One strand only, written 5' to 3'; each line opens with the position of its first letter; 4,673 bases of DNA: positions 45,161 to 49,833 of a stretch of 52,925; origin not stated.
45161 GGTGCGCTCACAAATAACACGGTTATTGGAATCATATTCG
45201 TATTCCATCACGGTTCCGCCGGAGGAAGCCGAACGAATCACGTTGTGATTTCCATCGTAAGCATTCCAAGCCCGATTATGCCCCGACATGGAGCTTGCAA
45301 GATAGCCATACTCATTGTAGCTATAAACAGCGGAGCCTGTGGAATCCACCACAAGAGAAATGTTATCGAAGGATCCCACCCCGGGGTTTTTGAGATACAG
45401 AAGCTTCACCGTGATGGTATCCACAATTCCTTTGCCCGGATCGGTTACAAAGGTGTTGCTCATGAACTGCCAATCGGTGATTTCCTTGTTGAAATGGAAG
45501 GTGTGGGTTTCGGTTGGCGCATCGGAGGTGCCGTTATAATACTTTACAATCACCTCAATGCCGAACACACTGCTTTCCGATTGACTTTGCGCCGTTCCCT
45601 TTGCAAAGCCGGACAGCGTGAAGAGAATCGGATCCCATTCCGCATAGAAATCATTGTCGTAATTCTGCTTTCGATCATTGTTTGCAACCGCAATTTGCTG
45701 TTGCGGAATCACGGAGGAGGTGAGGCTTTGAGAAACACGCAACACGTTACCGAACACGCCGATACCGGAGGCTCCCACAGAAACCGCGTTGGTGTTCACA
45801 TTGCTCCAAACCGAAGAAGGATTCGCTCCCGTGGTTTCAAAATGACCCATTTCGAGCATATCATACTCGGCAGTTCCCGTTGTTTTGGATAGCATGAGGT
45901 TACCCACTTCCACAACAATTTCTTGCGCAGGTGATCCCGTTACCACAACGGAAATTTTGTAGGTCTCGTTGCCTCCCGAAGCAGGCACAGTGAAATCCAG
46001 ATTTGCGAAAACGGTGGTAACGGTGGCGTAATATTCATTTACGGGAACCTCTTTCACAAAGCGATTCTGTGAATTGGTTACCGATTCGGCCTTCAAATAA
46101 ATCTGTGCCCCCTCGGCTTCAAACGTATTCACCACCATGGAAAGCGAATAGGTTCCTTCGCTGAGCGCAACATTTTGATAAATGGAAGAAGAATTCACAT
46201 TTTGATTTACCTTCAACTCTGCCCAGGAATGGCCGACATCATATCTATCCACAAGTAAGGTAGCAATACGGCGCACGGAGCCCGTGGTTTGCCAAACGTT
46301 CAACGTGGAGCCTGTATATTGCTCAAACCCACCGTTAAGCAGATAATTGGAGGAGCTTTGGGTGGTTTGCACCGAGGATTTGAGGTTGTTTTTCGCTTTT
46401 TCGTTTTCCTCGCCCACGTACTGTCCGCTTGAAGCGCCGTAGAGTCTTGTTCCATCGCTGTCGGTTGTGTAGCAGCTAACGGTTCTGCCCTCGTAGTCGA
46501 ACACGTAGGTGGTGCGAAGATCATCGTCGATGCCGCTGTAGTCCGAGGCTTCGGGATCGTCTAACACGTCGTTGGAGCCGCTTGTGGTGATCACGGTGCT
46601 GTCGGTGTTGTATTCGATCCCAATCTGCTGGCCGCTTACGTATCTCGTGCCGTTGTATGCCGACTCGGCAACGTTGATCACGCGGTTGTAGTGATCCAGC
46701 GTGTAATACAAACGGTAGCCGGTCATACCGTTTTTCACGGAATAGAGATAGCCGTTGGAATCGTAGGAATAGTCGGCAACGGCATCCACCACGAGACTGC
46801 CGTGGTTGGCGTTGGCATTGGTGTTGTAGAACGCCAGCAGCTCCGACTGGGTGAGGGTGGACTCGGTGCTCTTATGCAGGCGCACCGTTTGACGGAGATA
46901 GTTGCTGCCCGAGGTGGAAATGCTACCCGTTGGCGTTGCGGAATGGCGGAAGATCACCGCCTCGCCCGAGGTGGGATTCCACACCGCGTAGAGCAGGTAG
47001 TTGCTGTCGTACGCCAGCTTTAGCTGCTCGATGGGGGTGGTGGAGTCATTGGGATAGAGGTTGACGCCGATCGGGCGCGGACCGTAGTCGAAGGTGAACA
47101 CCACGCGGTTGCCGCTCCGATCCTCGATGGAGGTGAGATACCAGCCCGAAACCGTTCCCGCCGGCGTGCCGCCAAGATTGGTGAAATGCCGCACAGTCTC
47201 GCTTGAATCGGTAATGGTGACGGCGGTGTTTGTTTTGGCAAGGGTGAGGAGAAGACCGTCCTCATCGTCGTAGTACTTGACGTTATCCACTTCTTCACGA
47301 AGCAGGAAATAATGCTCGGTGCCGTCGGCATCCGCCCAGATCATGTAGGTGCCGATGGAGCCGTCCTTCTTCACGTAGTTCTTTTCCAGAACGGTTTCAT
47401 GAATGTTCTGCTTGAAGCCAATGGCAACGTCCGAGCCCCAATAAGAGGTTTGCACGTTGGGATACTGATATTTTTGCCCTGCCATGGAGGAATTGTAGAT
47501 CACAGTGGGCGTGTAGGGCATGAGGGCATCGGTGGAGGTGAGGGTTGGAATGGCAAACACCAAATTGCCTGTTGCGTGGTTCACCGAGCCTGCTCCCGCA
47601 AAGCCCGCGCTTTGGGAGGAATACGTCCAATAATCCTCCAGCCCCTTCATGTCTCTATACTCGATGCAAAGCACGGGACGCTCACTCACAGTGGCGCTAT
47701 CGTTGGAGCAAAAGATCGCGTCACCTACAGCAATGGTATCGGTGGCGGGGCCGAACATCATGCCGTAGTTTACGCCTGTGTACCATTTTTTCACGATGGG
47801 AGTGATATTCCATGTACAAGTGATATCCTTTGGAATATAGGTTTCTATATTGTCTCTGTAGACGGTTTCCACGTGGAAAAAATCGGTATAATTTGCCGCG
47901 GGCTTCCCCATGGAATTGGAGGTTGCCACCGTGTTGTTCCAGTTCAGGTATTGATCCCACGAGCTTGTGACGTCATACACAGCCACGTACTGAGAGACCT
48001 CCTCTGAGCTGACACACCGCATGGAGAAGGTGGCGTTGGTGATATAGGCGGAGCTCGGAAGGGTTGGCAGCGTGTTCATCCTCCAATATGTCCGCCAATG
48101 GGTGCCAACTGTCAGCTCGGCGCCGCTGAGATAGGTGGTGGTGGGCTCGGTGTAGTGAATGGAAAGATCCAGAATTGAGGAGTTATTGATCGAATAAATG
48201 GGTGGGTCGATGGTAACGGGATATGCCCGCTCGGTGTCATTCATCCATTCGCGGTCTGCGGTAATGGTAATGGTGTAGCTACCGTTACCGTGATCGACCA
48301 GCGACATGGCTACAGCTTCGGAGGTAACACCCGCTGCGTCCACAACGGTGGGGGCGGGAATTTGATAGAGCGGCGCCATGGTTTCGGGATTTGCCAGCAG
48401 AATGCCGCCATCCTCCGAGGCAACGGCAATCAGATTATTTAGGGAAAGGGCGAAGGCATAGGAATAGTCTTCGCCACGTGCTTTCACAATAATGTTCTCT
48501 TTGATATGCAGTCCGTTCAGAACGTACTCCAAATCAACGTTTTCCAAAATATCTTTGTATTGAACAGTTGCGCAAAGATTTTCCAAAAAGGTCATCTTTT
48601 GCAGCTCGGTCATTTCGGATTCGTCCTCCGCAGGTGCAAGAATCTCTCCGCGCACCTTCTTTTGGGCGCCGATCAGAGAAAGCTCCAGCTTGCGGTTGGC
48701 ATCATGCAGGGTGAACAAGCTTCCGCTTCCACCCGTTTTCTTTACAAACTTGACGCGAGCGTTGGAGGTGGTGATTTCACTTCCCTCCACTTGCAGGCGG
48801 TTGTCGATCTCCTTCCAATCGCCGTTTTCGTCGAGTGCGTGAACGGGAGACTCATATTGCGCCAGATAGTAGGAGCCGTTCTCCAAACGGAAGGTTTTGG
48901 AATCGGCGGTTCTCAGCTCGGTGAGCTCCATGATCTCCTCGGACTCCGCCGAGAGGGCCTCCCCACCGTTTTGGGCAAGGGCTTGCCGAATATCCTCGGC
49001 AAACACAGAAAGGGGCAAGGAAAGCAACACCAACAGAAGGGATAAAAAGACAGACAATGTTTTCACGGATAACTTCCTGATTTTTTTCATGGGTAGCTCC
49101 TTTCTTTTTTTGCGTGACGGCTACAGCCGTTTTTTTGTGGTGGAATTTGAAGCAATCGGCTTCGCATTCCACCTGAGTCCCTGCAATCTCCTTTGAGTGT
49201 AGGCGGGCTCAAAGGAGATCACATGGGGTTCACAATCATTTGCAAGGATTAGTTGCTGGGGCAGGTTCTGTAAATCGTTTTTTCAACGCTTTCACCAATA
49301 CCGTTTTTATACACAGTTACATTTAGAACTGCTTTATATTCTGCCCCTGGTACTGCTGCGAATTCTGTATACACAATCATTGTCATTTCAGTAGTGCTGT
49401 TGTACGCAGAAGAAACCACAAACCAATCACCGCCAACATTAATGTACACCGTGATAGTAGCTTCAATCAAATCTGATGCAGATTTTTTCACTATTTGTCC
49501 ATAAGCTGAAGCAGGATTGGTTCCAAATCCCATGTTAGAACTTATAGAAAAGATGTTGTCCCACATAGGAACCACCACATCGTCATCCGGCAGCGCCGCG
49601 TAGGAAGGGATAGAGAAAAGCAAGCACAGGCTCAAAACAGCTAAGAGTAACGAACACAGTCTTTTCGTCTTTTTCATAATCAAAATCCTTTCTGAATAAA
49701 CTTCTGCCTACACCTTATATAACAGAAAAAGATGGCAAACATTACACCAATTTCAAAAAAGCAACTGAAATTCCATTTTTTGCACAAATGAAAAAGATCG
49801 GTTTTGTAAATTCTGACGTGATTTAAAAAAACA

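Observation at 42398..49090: Sec-signal RHS/YD polymorphic toxin (2230 aa) in a Gram-positive context with CBM-like inserts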

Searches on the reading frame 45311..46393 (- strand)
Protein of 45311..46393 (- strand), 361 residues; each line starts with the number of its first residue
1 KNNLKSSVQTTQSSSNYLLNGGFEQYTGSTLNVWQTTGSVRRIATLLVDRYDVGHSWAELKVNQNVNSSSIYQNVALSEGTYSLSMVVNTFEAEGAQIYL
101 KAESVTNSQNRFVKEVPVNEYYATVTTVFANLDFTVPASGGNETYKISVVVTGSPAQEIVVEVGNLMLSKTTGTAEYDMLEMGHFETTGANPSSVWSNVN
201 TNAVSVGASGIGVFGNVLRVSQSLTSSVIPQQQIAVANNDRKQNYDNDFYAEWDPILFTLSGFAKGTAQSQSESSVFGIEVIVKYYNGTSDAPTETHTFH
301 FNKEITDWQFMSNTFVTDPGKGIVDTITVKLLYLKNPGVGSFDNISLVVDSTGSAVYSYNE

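Call 23: search_solved_structures(query=A2, max_evalue=10, show_alignments=2)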
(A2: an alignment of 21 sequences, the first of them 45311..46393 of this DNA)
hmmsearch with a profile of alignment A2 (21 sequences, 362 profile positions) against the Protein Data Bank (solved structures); distinct sequences matched with E-value up to 10: 8.
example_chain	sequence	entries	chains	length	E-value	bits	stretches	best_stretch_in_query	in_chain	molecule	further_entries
9fli_A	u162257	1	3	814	3.2e-09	39.8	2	14-104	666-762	Arabinogalactan endo-beta-1,4-galactanase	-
2xom_A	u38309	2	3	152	5.7e-09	39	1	12-108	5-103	ARABINOGALACTAN ENDO-1,4-BETA-GALACTOSIDASE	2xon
4d0q_A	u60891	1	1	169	0.095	15.3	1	303-353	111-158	HYALURONATE LYASE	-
7xc6_E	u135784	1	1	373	0.18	14.4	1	112-196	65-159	LuxE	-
2zew_A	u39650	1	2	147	0.54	12.8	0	256-321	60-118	S-layer associated multidomain endoglucanase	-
2zex_A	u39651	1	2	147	0.6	12.6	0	256-321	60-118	S-layer associated multidomain endoglucanase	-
3oea_A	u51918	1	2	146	0.71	12.4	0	256-321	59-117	S-layer associated multidomain endoglucanase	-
2k9u_A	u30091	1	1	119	1.5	11.3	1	29-107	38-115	Gamma filamin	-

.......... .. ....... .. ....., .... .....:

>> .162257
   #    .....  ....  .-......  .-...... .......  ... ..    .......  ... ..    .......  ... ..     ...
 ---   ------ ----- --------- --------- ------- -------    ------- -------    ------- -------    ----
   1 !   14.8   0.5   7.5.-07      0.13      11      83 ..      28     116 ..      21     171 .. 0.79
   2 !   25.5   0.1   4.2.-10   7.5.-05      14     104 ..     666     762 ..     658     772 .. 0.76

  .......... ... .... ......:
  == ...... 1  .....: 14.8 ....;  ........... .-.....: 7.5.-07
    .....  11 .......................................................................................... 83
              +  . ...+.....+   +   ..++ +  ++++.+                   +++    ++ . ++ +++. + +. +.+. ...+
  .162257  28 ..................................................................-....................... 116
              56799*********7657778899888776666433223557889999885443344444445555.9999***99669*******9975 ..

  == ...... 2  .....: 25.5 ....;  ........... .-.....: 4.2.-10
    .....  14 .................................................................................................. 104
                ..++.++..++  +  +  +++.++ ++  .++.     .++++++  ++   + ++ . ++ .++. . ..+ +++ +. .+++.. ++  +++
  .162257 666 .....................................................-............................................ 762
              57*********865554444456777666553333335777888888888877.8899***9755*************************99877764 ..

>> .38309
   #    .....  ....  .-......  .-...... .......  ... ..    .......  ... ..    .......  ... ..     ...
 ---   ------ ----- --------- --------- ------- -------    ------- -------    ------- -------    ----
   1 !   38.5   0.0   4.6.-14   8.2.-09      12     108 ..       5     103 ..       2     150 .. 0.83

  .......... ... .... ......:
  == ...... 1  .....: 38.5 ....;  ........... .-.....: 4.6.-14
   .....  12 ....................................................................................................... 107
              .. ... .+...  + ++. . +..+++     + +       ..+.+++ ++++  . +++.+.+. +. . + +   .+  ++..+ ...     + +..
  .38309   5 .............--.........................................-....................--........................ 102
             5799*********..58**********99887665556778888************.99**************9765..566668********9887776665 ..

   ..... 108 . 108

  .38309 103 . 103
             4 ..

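Call 33: predict_structure(alignment_id=A2)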
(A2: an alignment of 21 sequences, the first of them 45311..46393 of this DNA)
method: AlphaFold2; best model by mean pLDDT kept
length: 361 residues; sequences in the alignment: 21
mean_pLDDT: 83.8   pTM: 0.86
mean pLDDT of the five models: 83.8, 83.2, 82.7, 81.5, 81.4
residues with pLDDT >= 90: 170; 70-90: 137; 50-70: 33; < 50: 21
segments of 3 or more residues with pLDDT < 50: 1-11, 47-50, 359-361
pLDDT, mean of each block of 10 residues (from residue 1): 35 77 75 92 65 73 97 92 90 89 95 87 64 89 93 93 91 85 79 83 80 84 83 85 85 83 93 94 92 93 92 88 93 94 90 50 44
secondary structure, 60 per line:
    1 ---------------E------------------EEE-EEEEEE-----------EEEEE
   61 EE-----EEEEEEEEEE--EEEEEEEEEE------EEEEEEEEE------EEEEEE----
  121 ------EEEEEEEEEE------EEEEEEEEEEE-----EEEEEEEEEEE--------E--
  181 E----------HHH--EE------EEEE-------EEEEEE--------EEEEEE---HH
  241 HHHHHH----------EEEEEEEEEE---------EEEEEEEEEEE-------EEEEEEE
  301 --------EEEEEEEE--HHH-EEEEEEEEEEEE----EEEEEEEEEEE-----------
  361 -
elements in order: E35-37 E39-44 E56-62 E68-77 E80-89 E96-104 E111-116 E127-136 E143-153 E159-169 E205-208 E216-221 E230-235 H239-246 E257-266 E276-286 E294-300 E309-316 E323-334 E339-349

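Call 36: fold_search(model_id=the predicted structure, library=pdb)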
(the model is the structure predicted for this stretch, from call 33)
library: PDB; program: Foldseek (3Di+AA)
matches with E <= 10: 1486; with E <= 0.001: 155
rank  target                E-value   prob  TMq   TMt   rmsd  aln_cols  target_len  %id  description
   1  4xup_D                4.5e-11  1.00  0.29  0.31  19.0       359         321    9  Structure of the N-terminal CBM22-1-CBM22-2 tandem domain from Paenibacillus barcinonensis Xyn10C (released 2015-06-03)
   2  4xup_F                5.0e-11  1.00  0.29  0.32  20.5       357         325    9  Structure of the N-terminal CBM22-1-CBM22-2 tandem domain from Paenibacillus barcinonensis Xyn10C (released 2015-06-03)
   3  4xup_A                8.9e-11  1.00  0.32  0.34  16.0       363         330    9  Structure of the N-terminal CBM22-1-CBM22-2 tandem domain from Paenibacillus barcinonensis Xyn10C (released 2015-06-03)
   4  4xup_B                1.7e-10  1.00  0.29  0.32  16.1       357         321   10  Structure of the N-terminal CBM22-1-CBM22-2 tandem domain from Paenibacillus barcinonensis Xyn10C (released 2015-06-03)
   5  5a57                  3.1e-10  1.00  0.32  0.14  16.7       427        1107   10  The structure of GH101 from Streptococcus pneumoniae TIGR4 in complex with PUGT (released 2015-09-02)
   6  5a58_A                4.3e-10  1.00  0.30  0.14  13.4       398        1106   10  The structure of GH101 D764N mutant from Streptococcus pneumoniae TIGR4 in complex with serinyl T-antigen (released 2015-09-02)
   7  4w8j                  5.3e-10  1.00  0.28  0.11  22.9       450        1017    9  Structure of the full-length insecticidal protein Cry1Ac reveals intriguing details of toxin packaging into in vivo form (released 2014-09-17)
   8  5a56_A                5.6e-10  1.00  0.32  0.14  16.7       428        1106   10  The structure of GH101 from Streptococcus pneumoniae TIGR4 in complex with 1-O-methyl-T-antigen (released 2015-09-02)
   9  5a59_A                7.3e-10  1.00  0.30  0.14  13.3       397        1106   10  The structure of GH101 E796Q mutant from Streptococcus pneumoniae TIGR4 in complex with T-antigen (released 2015-09-02)
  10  5a55                  7.6e-10  1.00  0.29  0.13  13.3       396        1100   10  The native structure of GH101 from Streptococcus pneumoniae TIGR4 (released 2015-09-02)
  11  3ecq_B                1.0e-09  1.00  0.30  0.12  13.4       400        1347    9  Endo-alpha-N-acetylgalactosaminidase from Streptococcus pneumoniae: SeMet structure (released 2008-09-09)
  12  9h9a                  1.2e-09  1.00  0.27  0.10  22.8       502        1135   12  native structure of the full-length pesticidal protein Cry8Ba2, from crystals formed in vivo (form 1) (released 2025-12-03)
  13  6v1v_B                2.2e-09  1.00  0.27  0.14  18.7       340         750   13  VIP3B (VIP3B_2160) adapted for crystallization (released 2019-12-18)
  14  6vls_D                2.7e-09  1.00  0.28  0.12  19.8       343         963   12  Structure of C-terminal fragment of Vip3A toxin (released 2020-07-22)
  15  3ecq_A                2.8e-09  1.00  0.30  0.12  13.3       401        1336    9  Endo-alpha-N-acetylgalactosaminidase from Streptococcus pneumoniae: SeMet structure (released 2008-09-09)
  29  2xom_A                1.3e-06  1.00  0.33  0.75   3.6       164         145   21  Atomic resolution structure of TmCBM61 in complex with beta-1,4- galactotriose (released 2010-09-08)
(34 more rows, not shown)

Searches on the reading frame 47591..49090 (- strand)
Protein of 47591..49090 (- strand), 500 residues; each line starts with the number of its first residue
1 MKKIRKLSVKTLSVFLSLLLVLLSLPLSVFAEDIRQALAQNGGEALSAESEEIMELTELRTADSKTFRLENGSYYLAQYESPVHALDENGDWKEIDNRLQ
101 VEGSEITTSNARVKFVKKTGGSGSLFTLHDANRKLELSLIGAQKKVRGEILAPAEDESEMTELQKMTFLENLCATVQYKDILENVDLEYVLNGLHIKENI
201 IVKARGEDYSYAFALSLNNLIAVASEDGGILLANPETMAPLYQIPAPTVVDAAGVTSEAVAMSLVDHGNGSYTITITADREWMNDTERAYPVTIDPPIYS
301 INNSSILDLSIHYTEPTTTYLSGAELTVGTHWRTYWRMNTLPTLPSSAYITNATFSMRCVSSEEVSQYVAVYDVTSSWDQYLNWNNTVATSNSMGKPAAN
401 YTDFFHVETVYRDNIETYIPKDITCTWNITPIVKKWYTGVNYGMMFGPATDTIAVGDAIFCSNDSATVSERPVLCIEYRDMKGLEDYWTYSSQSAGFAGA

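Call 6: search_protein_families(library=pfam, proteins=[window:47591-49090:-], max_evalue=10)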
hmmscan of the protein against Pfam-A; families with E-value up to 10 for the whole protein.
window:47591-49090:- (500 aa): 1 family
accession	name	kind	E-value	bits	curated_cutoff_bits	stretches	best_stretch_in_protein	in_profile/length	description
PF25778.1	DUF7948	-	0.0088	16.5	27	1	134-206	60-135/214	Domain of unknown function (DUF7948)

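Call 41: search_protein_families(library=ncbifam, proteins=[window:47591-49090:-], max_evalue=1)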
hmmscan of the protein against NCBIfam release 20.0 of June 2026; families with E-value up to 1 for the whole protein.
window:47591-49090:- (500 aa): 0 families

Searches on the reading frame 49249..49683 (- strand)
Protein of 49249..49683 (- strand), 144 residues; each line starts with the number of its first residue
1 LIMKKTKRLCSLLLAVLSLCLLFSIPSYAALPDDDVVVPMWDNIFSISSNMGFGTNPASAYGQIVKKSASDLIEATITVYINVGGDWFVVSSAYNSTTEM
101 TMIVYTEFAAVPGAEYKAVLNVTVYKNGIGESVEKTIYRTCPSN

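Call 3: search_protein_families(library=pfam, proteins=[window:49249-49683:-], max_evalue=0.01)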
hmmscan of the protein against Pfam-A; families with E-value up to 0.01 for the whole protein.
window:49249-49683:- (144 aa): 1 family
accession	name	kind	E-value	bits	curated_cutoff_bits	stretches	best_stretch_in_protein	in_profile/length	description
PF13786.12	DUF4179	-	0.0092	16.8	30.1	0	7-71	4-69/94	Domain of unknown function (DUF4179)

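Call 81: search_protein_families(library=padloc, proteins=[window:49249-49683:-], max_evalue=0.01)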
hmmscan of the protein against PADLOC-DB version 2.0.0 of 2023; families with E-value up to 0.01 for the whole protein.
window:49249-49683:- (144 aa): 0 families
